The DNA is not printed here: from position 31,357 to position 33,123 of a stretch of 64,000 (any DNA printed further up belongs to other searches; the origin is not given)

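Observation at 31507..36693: Decoration module: B12-binding radical SAM enzyme coupled by ATGA overlap to a genuine AsnB amidotransferase, followed by two SAM-methyltransferase-like genes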

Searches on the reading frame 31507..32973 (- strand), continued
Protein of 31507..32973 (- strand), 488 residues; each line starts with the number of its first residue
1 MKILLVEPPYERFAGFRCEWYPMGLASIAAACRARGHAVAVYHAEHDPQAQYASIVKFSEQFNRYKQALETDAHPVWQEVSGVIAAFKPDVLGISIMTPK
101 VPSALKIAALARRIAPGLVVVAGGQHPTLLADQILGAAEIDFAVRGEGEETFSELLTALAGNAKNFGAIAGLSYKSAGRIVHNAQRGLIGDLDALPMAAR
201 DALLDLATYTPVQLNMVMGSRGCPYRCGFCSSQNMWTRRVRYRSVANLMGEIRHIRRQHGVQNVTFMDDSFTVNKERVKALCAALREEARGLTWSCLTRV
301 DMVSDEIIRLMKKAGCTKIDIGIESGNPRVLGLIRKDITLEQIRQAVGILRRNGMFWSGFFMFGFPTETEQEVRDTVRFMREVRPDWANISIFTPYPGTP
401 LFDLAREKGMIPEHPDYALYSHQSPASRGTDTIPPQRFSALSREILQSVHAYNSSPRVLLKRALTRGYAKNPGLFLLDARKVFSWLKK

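Call 16: find_related_loci(query=window:31507-32973:-, collection=metagenome_contigs, flank=10000)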
Query window:31507-32973:- (488 aa) in metagenome_contigs; peptide patterns used: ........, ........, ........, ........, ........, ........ (x = any residue, [..] = any of these).
377 stretches matched a pattern; 337 encode a relative of the query (tblastn E <= 1e-3); the best 80 are kept; 80 distinct loci.
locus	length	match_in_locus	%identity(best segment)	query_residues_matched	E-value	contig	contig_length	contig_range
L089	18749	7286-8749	55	1-488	0e+0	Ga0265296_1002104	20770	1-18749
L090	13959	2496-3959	55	1-488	0e+0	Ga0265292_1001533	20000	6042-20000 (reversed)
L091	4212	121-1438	66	54-488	1e-160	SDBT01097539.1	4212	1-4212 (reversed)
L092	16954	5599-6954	40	1-453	5e-120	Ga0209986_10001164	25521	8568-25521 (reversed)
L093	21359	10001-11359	40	1-453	7e-116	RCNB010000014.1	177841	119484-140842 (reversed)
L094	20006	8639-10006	38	1-457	5e-112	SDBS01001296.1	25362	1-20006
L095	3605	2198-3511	34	1-462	2e-73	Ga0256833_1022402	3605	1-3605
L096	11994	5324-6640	30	20-474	1e-69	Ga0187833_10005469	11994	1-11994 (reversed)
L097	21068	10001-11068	36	71-426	2e-69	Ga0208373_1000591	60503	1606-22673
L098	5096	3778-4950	33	1-402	2e-67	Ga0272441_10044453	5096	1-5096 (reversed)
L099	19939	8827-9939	35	21-407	4e-67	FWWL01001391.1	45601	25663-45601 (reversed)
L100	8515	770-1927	30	2-411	8e-67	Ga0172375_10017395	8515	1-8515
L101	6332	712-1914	32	92-488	1e-64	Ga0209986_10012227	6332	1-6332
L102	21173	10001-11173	30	1-422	1e-61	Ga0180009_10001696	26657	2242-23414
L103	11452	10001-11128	31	84-487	2e-59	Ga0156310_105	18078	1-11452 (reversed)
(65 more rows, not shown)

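Call 20: find_encoding_contigs(protein=P0017, flank=8000, max_places=1)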
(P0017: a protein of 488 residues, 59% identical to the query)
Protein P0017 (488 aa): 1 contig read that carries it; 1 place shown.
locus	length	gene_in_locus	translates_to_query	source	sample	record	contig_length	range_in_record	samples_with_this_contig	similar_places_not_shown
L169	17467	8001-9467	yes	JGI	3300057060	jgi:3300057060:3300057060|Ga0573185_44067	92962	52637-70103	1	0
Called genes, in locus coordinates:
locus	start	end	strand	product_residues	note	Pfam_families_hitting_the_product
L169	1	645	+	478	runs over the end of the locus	PF02310:B12-binding, PF04055:Radical_SAM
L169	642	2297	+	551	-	PF09852:DUF2079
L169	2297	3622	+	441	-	-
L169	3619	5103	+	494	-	-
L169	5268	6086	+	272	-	PF13489:Methyltransf_23, PF08241:Methyltransf_11, PF08242:Methyltransf_12, PF13649:Methyltransf_25, PF13847:Methyltransf_31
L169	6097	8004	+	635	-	PF13522:GATase_6, PF13537:GATase_7, PF00733:Asn_synthase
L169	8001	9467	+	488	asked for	PF02310:B12-binding, PF04055:Radical_SAM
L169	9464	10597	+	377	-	PF13439:Glyco_transf_4, PF00534:Glycos_transf_1, PF13692:Glyco_trans_1_4, PF13524:Glyco_trans_1_2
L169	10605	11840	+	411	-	PF13439:Glyco_transf_4, PF13579:Glyco_trans_4_4, PF00534:Glycos_transf_1, PF13692:Glyco_trans_1_4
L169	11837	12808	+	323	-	PF01073:3Beta_HSD, PF01370:Epimerase, PF02719:Polysacc_synt_2, PF04321:RmlD_sub_bind, PF13460:NAD_binding_10, PF16363:GDP_Man_Dehyd, PF07993:NAD_binding_4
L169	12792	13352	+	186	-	PF02397:Bac_transf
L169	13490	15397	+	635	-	PF13727:CoA_binding_3, PF01408:GFO_IDH_MocA (faint), PF17836:PglD_N (weak), PF01073:3Beta_HSD, PF01370:Epimerase, PF02719:Polysacc_synt_2, PF04321:RmlD_sub_bind, PF16363:GDP_Man_Dehyd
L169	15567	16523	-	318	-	PF00535:Glycos_transf_2, PF13641:Glyco_tranf_2_3, PF13632:Glyco_trans_2_3 (faint)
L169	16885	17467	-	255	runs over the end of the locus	PF00535:Glycos_transf_2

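Call 21: find_encoding_contigs(protein=P0038, flank=8000, max_places=1)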
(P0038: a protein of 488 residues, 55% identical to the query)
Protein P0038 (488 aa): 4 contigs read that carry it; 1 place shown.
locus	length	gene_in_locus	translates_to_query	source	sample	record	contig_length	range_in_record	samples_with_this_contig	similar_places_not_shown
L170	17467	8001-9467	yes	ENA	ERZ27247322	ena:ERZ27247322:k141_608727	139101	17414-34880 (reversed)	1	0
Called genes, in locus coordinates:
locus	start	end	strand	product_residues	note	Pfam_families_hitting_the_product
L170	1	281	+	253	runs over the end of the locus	PF02348:CTP_transf_3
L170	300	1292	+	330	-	PF00389:2-Hacid_dh, PF02826:2-Hacid_dh_C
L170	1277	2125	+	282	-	PF13489:Methyltransf_23, PF07021:MetW (faint), PF08241:Methyltransf_11 (weak)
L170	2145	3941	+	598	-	-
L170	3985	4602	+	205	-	PF13580:SIS_2, PF01380:SIS (weak)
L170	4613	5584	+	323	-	PF00535:Glycos_transf_2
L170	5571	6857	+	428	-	-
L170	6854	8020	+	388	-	PF00534:Glycos_transf_1, PF13692:Glyco_trans_1_4, PF13524:Glyco_trans_1_2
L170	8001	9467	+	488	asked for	PF02310:B12-binding, PF04055:Radical_SAM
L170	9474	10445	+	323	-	PF04015:DUF362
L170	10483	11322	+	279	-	PF01522:Polysacc_deac_1, PF11959:DUF3473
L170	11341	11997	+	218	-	PF01209:Ubie_methyltran (weak), PF13489:Methyltransf_23, PF02353:CMAS, PF05175:MTS, PF13847:Methyltransf_31, PF08241:Methyltransf_11, PF08242:Methyltransf_12, PF13649:Methyltransf_25, +2 more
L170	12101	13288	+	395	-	PF01071:GARS_A (weak), PF02655:ATP-grasp_3, PF02786:CPSase_L_D2, PF07478:Dala_Dala_lig_C (weak), PF13535:ATP-grasp_4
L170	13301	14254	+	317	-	PF00535:Glycos_transf_2, PF10111:Glyco_tranf_2_2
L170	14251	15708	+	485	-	PF02310:B12-binding, PF04055:Radical_SAM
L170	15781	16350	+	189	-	PF13489:Methyltransf_23 (weak), PF13847:Methyltransf_31, PF08241:Methyltransf_11, PF08242:Methyltransf_12, PF13649:Methyltransf_25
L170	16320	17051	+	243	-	PF13847:Methyltransf_31 (faint), PF08242:Methyltransf_12, PF13649:Methyltransf_25 (weak)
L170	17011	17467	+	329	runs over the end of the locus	PF03706:LPG_synthase_TM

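Call 22: find_encoding_contigs(protein=P0007, flank=8000, max_places=1)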
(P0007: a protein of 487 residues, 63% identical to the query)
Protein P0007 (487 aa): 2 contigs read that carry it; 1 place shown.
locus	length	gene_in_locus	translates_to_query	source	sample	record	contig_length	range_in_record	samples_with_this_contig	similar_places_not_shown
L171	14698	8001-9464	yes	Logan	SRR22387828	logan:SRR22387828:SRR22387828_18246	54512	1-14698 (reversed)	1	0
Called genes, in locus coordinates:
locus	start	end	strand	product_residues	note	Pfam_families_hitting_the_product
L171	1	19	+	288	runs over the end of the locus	PF13489:Methyltransf_23 (weak), PF08242:Methyltransf_12 (weak), PF13649:Methyltransf_25 (weak), PF01739:CheR (weak)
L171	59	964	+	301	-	PF00535:Glycos_transf_2 (faint)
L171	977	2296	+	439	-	-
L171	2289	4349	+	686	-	PF01757:Acyl_transf_3, PF19040:SGNH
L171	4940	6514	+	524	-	PF03062:MBOAT, PF13813:MBOAT_2 (weak)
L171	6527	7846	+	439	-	-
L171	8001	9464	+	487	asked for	PF02310:B12-binding, PF04055:Radical_SAM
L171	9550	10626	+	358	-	PF13439:Glyco_transf_4, PF13579:Glyco_trans_4_4, PF20706:GT4-conflict (faint), PF00534:Glycos_transf_1, PF13692:Glyco_trans_1_4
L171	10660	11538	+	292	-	PF13649:Methyltransf_25 (faint), PF08241:Methyltransf_11 (weak)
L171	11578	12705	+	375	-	PF13579:Glyco_trans_4_4, PF00534:Glycos_transf_1, PF13692:Glyco_trans_1_4, PF13524:Glyco_trans_1_2 (weak)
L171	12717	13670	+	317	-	PF01073:3Beta_HSD, PF01370:Epimerase, PF02719:Polysacc_synt_2 (weak), PF04321:RmlD_sub_bind, PF05368:NmrA (weak), PF13460:NAD_binding_10, PF16363:GDP_Man_Dehyd, PF07993:NAD_binding_4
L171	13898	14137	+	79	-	-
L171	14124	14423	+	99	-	PF00953:Glycos_transf_4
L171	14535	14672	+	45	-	-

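Call 26: search_solved_structures(query=window:31507-32973:-, max_evalue=0.001)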
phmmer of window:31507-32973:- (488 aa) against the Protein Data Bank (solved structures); distinct sequences matched with E-value up to 0.001: 18.
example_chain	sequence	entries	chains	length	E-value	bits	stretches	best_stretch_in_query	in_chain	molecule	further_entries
6fd2_B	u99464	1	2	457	1.5e-36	129.4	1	187-424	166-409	Putative apramycin biosynthetic oxidoreductase 4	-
9ccb_A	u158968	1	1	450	9.9e-22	80.5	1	128-410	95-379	Radical SAM core domain-containing protein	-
7kdx_A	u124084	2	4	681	1.1e-12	50.6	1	75-382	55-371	Methyltransferase TokK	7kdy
2qgq_A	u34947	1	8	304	5.9e-09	38.3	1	219-406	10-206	Protein TM_1862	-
4jc0_A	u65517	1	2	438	1.3e-08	37.2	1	219-406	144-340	Ribosomal protein S12 methylthiotransferase RimO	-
9n1b_A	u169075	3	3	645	4.5e-08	35.4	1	142-255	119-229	Radical SAM protein | Radical SAM enzyme CysS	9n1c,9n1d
6wte_A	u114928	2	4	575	3.2e-07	32.6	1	209-383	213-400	B12-binding domain-containing protein | Tryptophan-C2-methyltransferase containing B12-binding domain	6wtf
5fep_A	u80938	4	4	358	9.4e-05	24.5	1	220-403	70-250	[FeFe] hydrogenase maturase subunit HydE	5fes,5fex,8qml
3ciw_A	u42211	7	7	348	9.8e-05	24.4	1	220-403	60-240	FeFe-Hydrogenase maturase | [FeFe] hydrogenase maturase subunit HydE | Biotin synthetase, putative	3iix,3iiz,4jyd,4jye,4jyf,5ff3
7o1o_A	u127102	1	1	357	0.00012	24.1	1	221-403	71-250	[FeFe] hydrogenase maturase subunit HydE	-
5few_A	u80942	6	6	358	0.00012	24.1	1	221-403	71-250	[FeFe] hydrogenase maturase subunit HydE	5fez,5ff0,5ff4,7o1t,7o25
7o1p_A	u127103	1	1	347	0.00012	24.1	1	221-403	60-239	[FeFe] hydrogenase maturase subunit HydE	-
3cix_A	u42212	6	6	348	0.00013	24.1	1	221-403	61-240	FeFe-Hydrogenase maturase | [FeFe] hydrogenase maturase subunit HydE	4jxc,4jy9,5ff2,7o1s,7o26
4jy8_A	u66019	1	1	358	0.00013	24.1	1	221-403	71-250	FEFE-HYDROGENASE MATURASE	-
8qmk_A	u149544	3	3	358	0.00013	24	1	221-403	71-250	[FeFe] hydrogenase maturase subunit HydE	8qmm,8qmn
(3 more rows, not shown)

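Call 65: predict_structure(alignment_id=A1)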
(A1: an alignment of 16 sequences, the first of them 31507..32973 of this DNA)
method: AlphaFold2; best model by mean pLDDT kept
length: 488 residues; sequences in the alignment: 16
mean_pLDDT: 89.4   pTM: 0.90
mean pLDDT of the five models: 89.4, 88.7, 88.4, 87.3, 85.1
residues with pLDDT >= 90: 302; 70-90: 170; 50-70: 15; < 50: 1
segments of 3 or more residues with pLDDT < 50: none
pLDDT, mean of each block of 10 residues (from residue 1): 96 89 94 94 93 87 89 94 98 91 95 96 71 91 90 93 87 92 90 92 96 92 82 77 93 95 85 86 89 88 92 92 94 90 96 93 94 97 94 85 89 81 81 92 94 85 73 75 72
secondary structure, 60 per line:
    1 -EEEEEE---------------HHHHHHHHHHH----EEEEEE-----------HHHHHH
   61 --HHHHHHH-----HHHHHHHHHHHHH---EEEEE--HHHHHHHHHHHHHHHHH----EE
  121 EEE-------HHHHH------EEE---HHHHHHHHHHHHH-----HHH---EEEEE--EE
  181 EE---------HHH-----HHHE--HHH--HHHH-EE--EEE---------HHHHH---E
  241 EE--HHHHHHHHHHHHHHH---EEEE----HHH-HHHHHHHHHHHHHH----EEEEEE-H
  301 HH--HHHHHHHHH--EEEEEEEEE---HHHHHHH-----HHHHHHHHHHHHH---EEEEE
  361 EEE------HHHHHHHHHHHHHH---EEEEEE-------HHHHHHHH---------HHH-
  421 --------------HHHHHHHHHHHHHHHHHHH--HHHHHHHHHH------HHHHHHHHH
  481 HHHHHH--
elements in order: E2-7 H23-33 E38-43 H55-60 H63-69 H75-87 E91-95 H98-114 E119-123 H131-135 E142-144 H148-160 E172-176 E179-182 H211-214 E220-222 H232-236 E240-242 H245-259 E263-266 H275-288 E293-298 H305-313 E316-324 H328-334 H340-352 E356-363 H370-383 E387-392 H400-407 H435-453 H456-465 H472-486

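Call 69: fold_search(model_id=the predicted structure, library=pdb)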
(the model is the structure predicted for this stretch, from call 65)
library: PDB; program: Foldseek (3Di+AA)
matches with E <= 10: 1844; with E <= 0.001: 126
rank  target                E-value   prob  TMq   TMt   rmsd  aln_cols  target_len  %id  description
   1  6fd2_B                2.9e-24  1.00  0.69  0.74   6.1       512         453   22  Radical SAM 1,2-diol dehydratase AprD4 in complex with its substrate paromamine (released 2018-01-17)
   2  6fd2_A                1.9e-23  1.00  0.70  0.75   6.2       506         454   21  Radical SAM 1,2-diol dehydratase AprD4 in complex with its substrate paromamine (released 2018-01-17)
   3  9ccb                  1.9e-21  1.00  0.61  0.71   9.7       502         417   21  X-ray crystal structure of methyl-coenzyme M reductase glutamine methylase (MgmA) from Methanothermobacter marburgensis  (released 2025-01-01)
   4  6wte_A                6.8e-21  1.00  0.62  0.54   7.7       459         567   17  Structure of radical S-adenosylmethionine methyltransferase, TsrM, from Kitasatospora setae with cobalamin and [4Fe-4S (released 2020-12-23)
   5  6wte_B                2.6e-20  1.00  0.63  0.58   6.5       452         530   18  Structure of radical S-adenosylmethionine methyltransferase, TsrM, from Kitasatospora setae with cobalamin and [4Fe-4S (released 2020-12-23)
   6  9n1b                  4.2e-20  1.00  0.68  0.55   4.9       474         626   15  Crystal structure of CysS from Corallococcus sp. CA054B with 5'-deoxyadenosine, methionine, and pantetheinylated 3-metho (released 2026-01-28)
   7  9n1d                  5.5e-20  1.00  0.65  0.52   5.1       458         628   16  Crystal structure of CysS from Corallococcus sp. CA054B with 5'-deoxyadenosine and methionine bound (released 2026-01-28)
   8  6wtf_B                6.5e-20  1.00  0.67  0.61   7.7       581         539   17  Structure of radical S-adenosylmethionine methyltransferase, TsrM, from Kitasatospora setae with tryptophan substrate  (released 2020-12-23)
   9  9n1c                  6.9e-20  1.00  0.68  0.55   5.1       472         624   16  Crystal structure of CysS from Corallococcus sp. CA054B with 5'-deoxyadenosine, methionine, and pantetheinylated 3-ethox (released 2026-01-28)
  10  6wtf_A                1.8e-19  1.00  0.66  0.60   8.4       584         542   17  Structure of radical S-adenosylmethionine methyltransferase, TsrM, from Kitasatospora setae with tryptophan substrate  (released 2020-12-23)
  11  7kdx_B                7.0e-19  1.00  0.67  0.50   7.5       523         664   19  Crystal structure of Streptomyces tokunonesis TokK with hydroxycobalamin, 5'-deoxyadenosine, and methionine (released 2022-01-12)
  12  7kdy_A                2.2e-18  1.00  0.67  0.51   7.3       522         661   19  Crystal structure of Streptomyces tokunonesis TokK with hydroxycobalamin, 5'-deoxyadenosine, methionine, and (2R)-pant (released 2022-01-12)
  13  7kdy_B                4.8e-18  1.00  0.66  0.50   7.4       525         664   19  Crystal structure of Streptomyces tokunonesis TokK with hydroxycobalamin, 5'-deoxyadenosine, methionine, and (2R)-pant (released 2022-01-12)
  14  7kdx_A                1.1e-17  1.00  0.66  0.50   7.7       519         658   20  Crystal structure of Streptomyces tokunonesis TokK with hydroxycobalamin, 5'-deoxyadenosine, and methionine (released 2022-01-12)
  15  5ul4                  1.1e-16  1.00  0.61  0.42  12.3       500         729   16  Structure of Cobalamin-dependent S-adenosylmethionine radical enzyme OxsB with aqua-cobalamin and S-adenosylmethionine b (released 2017-04-19)
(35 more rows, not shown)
